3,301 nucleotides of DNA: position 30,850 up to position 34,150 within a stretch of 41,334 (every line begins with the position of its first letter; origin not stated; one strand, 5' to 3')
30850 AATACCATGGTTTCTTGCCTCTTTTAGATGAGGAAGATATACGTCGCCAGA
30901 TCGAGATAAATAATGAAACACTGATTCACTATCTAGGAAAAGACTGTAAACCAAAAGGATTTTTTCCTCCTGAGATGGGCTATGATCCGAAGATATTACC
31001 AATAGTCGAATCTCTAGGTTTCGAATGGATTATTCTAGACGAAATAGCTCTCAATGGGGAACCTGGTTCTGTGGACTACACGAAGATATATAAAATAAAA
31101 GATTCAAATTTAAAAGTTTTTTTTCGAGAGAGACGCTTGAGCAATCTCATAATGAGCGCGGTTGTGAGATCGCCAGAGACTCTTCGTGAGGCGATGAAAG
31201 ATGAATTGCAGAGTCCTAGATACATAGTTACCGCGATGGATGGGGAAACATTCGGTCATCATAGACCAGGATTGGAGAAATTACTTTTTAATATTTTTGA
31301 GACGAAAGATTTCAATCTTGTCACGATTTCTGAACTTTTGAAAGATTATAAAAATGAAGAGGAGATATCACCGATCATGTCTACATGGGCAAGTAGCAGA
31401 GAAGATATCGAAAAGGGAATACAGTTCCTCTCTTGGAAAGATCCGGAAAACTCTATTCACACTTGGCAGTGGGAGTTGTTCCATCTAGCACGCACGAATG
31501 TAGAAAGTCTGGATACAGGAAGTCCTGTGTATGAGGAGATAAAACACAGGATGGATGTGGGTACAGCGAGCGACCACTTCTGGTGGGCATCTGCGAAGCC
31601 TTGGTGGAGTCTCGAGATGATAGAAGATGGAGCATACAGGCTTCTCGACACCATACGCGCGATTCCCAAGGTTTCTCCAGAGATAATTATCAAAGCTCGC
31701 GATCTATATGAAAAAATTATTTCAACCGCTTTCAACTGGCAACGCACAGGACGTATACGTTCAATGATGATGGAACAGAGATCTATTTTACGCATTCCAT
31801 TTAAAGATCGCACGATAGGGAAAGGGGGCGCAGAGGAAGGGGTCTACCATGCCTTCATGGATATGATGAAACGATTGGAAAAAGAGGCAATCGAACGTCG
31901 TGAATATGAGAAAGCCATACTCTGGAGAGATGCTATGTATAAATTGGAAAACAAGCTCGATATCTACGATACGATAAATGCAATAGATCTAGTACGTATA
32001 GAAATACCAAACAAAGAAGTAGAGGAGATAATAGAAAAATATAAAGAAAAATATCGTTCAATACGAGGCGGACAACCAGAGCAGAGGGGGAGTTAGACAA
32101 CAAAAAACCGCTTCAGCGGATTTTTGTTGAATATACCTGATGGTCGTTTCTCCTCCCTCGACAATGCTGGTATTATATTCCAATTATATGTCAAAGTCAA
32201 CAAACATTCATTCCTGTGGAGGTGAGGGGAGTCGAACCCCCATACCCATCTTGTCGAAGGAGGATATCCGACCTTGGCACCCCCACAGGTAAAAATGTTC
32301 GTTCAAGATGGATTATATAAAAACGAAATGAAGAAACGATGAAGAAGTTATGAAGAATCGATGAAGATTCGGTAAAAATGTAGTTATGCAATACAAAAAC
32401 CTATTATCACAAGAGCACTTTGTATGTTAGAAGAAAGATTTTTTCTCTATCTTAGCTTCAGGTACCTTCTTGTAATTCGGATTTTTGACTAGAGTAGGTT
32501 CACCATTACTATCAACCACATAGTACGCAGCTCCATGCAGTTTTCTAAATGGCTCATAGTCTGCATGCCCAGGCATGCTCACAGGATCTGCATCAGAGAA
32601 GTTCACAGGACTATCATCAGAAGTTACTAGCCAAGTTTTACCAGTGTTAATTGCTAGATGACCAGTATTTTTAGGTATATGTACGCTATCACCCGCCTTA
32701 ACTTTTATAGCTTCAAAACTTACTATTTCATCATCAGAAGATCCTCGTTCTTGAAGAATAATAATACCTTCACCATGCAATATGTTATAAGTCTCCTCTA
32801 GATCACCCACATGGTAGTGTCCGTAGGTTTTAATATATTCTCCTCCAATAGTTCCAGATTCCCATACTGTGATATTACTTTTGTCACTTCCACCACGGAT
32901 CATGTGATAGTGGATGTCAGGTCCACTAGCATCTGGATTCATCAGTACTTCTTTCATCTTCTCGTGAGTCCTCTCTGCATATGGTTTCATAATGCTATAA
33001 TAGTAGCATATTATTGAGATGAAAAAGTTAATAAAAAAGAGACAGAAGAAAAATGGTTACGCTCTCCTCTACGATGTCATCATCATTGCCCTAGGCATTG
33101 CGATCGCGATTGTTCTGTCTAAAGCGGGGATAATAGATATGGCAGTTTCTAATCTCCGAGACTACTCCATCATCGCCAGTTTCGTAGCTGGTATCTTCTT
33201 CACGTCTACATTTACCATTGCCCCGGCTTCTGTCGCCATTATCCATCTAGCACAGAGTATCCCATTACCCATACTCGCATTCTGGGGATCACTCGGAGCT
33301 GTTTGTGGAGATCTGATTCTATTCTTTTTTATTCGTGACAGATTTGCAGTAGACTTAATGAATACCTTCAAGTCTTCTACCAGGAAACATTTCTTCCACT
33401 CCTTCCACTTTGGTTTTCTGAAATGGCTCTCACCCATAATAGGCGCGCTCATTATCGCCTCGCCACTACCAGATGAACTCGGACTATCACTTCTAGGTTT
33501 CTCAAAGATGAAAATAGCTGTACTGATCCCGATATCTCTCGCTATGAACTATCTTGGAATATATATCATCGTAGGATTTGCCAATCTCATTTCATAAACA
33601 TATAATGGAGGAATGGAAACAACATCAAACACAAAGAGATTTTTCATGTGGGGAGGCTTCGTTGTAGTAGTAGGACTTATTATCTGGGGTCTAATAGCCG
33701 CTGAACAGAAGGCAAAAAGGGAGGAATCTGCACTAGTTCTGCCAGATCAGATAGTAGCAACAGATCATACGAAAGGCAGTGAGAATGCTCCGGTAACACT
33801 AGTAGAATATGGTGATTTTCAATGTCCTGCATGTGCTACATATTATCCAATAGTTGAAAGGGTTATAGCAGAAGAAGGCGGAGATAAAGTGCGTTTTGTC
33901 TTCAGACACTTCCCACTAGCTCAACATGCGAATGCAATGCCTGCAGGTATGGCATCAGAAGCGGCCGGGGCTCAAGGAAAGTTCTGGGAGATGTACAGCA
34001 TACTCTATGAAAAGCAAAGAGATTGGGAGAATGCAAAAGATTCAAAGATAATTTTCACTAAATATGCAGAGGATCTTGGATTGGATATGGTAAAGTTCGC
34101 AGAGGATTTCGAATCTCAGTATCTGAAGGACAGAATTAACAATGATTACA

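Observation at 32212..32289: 68-nt tRNA-like gene with alanine identity pair (G3:U70) and T-arm but no anticodon loop: a tmRNA TLD without an mRNA-like domain?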

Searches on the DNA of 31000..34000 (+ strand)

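Call 7: search_dna_similar(query=window:31000-34000:+, collection=phages, mode=near)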
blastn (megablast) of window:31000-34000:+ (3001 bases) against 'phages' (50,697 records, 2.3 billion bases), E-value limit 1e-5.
No match.
